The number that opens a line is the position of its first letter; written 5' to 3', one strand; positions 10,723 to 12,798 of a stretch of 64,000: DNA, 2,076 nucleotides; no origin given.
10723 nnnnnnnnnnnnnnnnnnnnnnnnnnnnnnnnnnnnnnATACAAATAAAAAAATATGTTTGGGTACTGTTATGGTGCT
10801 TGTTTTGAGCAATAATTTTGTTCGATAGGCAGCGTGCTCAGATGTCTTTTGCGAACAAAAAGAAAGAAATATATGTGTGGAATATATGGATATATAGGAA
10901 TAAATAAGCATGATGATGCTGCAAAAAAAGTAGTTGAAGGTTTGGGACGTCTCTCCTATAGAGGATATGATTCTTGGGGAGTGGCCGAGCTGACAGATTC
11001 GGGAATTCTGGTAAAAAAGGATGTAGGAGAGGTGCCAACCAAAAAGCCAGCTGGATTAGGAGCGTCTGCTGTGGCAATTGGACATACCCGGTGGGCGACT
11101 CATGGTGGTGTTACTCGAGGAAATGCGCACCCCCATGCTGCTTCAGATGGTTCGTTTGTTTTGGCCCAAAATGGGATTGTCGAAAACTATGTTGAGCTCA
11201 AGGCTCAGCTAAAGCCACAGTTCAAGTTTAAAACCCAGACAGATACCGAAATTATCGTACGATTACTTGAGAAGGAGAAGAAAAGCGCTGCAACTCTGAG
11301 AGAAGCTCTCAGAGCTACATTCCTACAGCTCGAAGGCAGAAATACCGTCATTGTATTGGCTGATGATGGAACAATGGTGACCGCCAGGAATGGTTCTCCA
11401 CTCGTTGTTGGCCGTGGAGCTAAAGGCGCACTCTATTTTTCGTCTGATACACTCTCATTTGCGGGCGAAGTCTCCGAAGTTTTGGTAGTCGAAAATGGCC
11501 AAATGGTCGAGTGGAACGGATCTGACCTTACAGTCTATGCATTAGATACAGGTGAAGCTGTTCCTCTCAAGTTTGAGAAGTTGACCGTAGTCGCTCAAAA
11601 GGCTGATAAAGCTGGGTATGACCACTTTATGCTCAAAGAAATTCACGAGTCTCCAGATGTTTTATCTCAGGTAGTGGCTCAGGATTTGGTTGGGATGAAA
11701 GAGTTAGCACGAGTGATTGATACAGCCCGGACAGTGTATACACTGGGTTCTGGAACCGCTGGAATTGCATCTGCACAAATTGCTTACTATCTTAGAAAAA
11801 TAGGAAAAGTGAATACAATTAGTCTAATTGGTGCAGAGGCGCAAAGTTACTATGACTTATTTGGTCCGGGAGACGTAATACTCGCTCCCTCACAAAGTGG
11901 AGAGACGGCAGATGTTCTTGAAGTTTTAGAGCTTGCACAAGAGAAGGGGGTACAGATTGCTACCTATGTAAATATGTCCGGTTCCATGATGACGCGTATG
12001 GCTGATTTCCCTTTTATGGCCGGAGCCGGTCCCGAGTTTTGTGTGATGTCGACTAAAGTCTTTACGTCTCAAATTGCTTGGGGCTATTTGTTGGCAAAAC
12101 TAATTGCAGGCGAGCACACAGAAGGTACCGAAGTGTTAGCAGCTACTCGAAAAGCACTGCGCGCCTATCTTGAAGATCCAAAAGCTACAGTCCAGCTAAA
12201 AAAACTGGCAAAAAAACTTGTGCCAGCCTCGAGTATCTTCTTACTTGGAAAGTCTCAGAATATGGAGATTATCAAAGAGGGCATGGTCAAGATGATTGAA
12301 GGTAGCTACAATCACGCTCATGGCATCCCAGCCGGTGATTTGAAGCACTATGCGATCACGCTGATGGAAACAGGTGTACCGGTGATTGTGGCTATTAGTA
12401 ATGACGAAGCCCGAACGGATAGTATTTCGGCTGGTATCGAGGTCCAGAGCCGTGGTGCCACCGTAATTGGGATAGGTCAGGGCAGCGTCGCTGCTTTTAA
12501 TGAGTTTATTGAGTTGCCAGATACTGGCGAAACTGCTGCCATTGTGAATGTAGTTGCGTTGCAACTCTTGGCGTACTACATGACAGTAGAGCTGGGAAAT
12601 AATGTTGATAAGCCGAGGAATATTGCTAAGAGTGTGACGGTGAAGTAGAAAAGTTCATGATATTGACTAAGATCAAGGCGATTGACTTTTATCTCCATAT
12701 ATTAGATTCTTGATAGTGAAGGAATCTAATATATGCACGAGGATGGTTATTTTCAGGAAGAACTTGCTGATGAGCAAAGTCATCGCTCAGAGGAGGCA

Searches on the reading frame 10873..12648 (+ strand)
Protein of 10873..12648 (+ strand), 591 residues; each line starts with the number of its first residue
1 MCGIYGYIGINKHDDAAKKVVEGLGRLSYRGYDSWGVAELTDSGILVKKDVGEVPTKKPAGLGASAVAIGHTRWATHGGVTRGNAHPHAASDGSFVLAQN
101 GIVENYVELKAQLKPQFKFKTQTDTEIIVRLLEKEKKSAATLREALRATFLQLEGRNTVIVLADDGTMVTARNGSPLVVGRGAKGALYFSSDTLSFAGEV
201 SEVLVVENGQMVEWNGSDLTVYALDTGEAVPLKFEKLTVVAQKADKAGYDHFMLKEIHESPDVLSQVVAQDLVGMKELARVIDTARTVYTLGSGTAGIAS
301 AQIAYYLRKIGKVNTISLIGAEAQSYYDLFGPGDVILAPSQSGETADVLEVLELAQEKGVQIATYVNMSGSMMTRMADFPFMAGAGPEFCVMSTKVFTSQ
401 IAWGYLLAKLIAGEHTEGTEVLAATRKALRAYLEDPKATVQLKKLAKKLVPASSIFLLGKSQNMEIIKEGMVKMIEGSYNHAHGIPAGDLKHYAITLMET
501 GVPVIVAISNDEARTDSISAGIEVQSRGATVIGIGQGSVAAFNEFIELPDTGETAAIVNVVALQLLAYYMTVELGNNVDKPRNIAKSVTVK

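Call 7: find_related_loci(query=window:10873-12648:+, collection=genome_contigs, flank=1500)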
Query window:10873-12648:+ (591 aa) in genome_contigs; peptide patterns used: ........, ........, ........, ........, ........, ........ (x = any residue, [..] = any of these).
66 stretches matched a pattern; 3 encode a relative of the query (tblastn E <= 1e-3); 3 distinct loci.
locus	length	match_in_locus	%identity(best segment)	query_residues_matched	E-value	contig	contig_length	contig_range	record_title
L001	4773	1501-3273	76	1-591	0e+0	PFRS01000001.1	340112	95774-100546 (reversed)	MAG: Candidatus Pacebacteria bacterium CG_4_9_14_0_2_um_filter_40_15 CG_4_9_14_0.2_um_filter_scaffold_0_c, whole genome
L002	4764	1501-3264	54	1-591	0e+0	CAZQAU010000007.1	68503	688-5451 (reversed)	MAG TPA_asm: uncultured Gammaproteobacteria bacterium isolate SRP292972_co1_101 genome assembly, contig: NODE_310_length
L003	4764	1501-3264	52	1-591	0e+0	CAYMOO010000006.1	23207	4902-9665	MAG TPA_asm: uncultured Gammaproteobacteria bacterium isolate SRP278252_co2_62 genome assembly, contig: NODE_4392_length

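Call 10: find_homologous_proteins(query=window:10873-12648:+, max_evalue=1e-50)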
Query window:10873-12648:+ (591 aa): 7971 proteins with E <= 1e-50 among 8000 candidates; the best 120 are listed.
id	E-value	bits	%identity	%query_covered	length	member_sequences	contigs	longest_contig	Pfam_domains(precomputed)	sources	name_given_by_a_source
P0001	0.0e+0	1289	100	100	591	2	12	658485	PF13230.12,PF01380.28,PF13522.12,PF13537.12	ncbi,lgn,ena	-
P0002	9.2e-293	990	76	100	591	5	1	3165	PF01380.28,PF13580.12,PF13522.12,PF13537.12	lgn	-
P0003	5.8e-291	984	76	100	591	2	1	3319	PF01380.28,PF13580.12,PF13522.12,PF13537.12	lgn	-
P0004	1.1e-290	983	75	100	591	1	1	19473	PF01380.28,PF13580.12,PF13522.12,PF13537.12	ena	-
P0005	1.1e-284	964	76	100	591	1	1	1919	PF13230.12,PF01380.28,PF13522.12,PF13537.12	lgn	-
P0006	9.6e-284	961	74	100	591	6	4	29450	PF13230.12,PF01380.28,PF13580.12,PF13522.12,PF13537.12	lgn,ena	-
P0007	3.2e-282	956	74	100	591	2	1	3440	PF01380.28,PF13522.12,PF13537.12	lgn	-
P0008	8.0e-250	849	66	100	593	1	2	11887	PF13230.12,PF01380.28,PF13580.12,PF13522.12,PF13537.12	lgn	-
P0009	6.7e-247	839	77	85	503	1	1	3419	PF01380.28,PF13580.12,PF13522.12,PF13537.12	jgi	-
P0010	2.0e-246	837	66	100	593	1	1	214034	PF01380.28,PF13580.12,PF13522.12,PF13537.12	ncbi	-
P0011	4.0e-221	754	58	100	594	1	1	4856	PF13230.12,PF01380.28,PF13580.12,PF13522.12,PF13537.12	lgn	-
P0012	2.7e-217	741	59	100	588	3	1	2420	PF01380.28,PF13580.12,PF13522.12,PF13537.12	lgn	-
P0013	4.8e-217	740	59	100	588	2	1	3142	PF01380.28,PF13580.12,PF13522.12,PF13537.12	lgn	-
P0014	1.8e-216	739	57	100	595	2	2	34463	PF01380.28,PF13580.12,PF13522.12,PF13537.12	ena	-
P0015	8.7e-216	736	58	100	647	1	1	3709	PF13230.12,PF01380.28,PF13580.12,PF13522.12,PF13537.12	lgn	-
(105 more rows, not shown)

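Call 13: find_encoding_contigs(protein=P0001, flank=1500, max_places=6)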
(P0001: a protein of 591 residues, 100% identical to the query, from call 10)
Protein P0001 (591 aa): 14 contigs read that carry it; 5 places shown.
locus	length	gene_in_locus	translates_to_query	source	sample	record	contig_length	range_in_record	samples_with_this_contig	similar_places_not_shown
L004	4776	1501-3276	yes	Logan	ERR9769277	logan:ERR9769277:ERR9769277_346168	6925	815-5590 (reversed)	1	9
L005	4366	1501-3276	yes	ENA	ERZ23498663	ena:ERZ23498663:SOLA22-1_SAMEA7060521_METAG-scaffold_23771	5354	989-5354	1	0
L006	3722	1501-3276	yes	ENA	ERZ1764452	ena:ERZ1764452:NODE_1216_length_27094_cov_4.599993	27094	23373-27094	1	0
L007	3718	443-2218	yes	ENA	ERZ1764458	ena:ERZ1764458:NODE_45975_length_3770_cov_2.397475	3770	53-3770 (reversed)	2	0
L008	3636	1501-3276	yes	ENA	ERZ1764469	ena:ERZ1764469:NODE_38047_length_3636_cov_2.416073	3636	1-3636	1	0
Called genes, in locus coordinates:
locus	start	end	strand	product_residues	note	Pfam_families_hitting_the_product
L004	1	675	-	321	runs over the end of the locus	PF03462:PCRF, PF00472:RF-1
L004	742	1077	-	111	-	PF01197:Ribosomal_L31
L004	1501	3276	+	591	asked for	PF13230:GATase_4 (weak), PF13522:GATase_6, PF13537:GATase_7, PF01380:SIS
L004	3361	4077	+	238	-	-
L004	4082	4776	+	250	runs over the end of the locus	-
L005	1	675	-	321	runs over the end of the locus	PF03462:PCRF, PF00472:RF-1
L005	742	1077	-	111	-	PF01197:Ribosomal_L31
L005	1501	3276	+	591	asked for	PF13230:GATase_4 (weak), PF13522:GATase_6, PF13537:GATase_7, PF01380:SIS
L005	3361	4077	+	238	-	-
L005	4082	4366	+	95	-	?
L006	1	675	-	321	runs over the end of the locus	PF03462:PCRF, PF00472:RF-1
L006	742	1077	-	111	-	PF01197:Ribosomal_L31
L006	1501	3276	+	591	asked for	PF13230:GATase_4 (weak), PF13522:GATase_6, PF13537:GATase_7, PF01380:SIS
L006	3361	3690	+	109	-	-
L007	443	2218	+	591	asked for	PF13230:GATase_4 (weak), PF13522:GATase_6, PF13537:GATase_7, PF01380:SIS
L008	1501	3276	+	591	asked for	PF13230:GATase_4 (weak), PF13522:GATase_6, PF13537:GATase_7, PF01380:SIS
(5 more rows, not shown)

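Call 15: find_related_loci(query=A1, collection=metagenome_contigs, flank=1200)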
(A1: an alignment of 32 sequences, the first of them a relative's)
Query A1 (591 aa) in metagenome_contigs; peptide patterns used: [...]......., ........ (x = any residue, [..] = any of these).
600 stretches matched a pattern (row limit reached: there are more); 585 encode a relative of the query (tblastn E <= 1e-3); the best 80 are kept; 80 distinct loci.
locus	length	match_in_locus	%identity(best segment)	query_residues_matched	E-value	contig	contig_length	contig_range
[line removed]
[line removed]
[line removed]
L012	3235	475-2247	55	1-591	0e+0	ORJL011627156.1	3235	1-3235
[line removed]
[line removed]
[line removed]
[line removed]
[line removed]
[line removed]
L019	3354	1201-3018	55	1-591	0e+0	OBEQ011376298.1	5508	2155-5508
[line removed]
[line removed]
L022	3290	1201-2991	55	1-591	0e+0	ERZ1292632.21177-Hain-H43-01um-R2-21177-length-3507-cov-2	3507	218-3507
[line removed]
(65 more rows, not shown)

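Call 37: list_cluster_members(proteins=[P0001, P0010, P0004])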
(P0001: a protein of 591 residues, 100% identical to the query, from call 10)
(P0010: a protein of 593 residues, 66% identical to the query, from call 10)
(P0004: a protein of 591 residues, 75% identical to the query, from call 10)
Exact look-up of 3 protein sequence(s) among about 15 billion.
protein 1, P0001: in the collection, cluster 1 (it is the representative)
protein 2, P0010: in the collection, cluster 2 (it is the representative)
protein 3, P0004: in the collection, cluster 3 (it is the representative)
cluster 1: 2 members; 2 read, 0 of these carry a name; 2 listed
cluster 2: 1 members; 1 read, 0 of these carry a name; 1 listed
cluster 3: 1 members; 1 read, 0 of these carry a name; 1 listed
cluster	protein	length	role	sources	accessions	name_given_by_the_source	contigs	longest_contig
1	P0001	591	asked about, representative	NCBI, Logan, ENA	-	-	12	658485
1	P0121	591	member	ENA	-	-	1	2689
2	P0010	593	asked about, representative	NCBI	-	-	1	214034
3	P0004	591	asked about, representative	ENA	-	-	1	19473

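Call 47: search_protein_families(library=pfam, proteins=[window:10873-12648:+], max_evalue=0.00001)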
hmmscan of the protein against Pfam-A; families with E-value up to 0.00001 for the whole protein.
window:10873-12648:+ (591 aa): 4 families
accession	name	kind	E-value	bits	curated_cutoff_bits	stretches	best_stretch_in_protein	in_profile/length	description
PF01380.27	SIS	-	1.2e-28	100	25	2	285-408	5-129/131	SIS domain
PF13522.11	GATase_6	-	5.5e-17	62.5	27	1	65-191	10-129/130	Glutamine amidotransferase domain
PF13537.11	GATase_7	-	1.8e-11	44.6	25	1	82-193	10-118/123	Glutamine amidotransferase domain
PF13230.11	GATase_4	-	2e-06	27.4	23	1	65-177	71-190/272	Glutamine amidotransferases class-II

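Call 48: find_encoding_contigs(protein=P0004, flank=1200, max_places=1)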
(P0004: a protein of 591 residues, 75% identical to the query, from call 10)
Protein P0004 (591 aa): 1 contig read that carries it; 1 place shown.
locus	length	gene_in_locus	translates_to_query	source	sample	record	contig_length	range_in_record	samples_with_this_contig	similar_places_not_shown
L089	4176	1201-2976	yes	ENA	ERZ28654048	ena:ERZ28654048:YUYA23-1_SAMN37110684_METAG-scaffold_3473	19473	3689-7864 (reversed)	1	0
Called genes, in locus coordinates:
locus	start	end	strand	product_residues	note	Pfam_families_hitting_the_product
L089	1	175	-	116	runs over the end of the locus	PF01197:Ribosomal_L31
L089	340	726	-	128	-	PF05656:DUF805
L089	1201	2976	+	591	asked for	PF13522:GATase_6, PF13537:GATase_7, PF13580:SIS_2 (faint), PF01380:SIS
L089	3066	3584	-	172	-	-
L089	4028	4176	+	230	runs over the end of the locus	-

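Call 49: find_encoding_contigs(protein=P0006, flank=1200, max_places=1)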
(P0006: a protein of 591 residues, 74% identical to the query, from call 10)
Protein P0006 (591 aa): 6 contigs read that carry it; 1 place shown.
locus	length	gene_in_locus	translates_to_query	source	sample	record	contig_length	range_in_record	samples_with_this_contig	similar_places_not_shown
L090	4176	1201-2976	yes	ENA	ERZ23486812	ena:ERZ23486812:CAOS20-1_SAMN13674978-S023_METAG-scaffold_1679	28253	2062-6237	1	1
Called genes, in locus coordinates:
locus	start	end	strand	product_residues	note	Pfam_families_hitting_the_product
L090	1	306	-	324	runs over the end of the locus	PF03462:PCRF, PF00472:RF-1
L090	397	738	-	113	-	PF01197:Ribosomal_L31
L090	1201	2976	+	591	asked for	PF13230:GATase_4 (weak), PF13522:GATase_6, PF13537:GATase_7, PF13580:SIS_2 (faint), PF01380:SIS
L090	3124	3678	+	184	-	-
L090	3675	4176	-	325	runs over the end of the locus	PF00892:EamA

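Call 50: find_encoding_contigs(protein=P0010, flank=1200, max_places=1)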
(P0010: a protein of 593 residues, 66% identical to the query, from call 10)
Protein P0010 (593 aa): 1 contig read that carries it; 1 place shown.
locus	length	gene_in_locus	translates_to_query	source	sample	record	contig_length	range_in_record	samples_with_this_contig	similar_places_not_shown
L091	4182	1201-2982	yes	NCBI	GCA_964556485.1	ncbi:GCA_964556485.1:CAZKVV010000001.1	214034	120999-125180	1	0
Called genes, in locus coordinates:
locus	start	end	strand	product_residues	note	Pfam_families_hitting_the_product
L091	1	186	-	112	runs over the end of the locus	PF01197:Ribosomal_L31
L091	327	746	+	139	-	-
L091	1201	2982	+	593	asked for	PF13522:GATase_6, PF13537:GATase_7, PF13580:SIS_2 (faint), PF01380:SIS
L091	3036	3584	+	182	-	-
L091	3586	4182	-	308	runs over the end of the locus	PF00892:EamA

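Call 51: find_encoding_contigs(protein=P0008, flank=1200, max_places=1)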
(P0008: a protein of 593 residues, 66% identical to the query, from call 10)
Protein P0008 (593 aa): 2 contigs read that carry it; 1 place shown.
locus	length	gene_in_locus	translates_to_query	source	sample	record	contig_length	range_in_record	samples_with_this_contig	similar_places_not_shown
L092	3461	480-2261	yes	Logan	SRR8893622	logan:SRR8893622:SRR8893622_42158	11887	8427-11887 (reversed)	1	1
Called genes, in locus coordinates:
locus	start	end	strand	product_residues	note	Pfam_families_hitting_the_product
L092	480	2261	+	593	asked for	PF13230:GATase_4 (weak), PF13522:GATase_6, PF13537:GATase_7, PF13580:SIS_2 (faint), PF01380:SIS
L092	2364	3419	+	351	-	PF00156:Pribosyltran (faint)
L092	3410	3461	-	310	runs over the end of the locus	PF00892:EamA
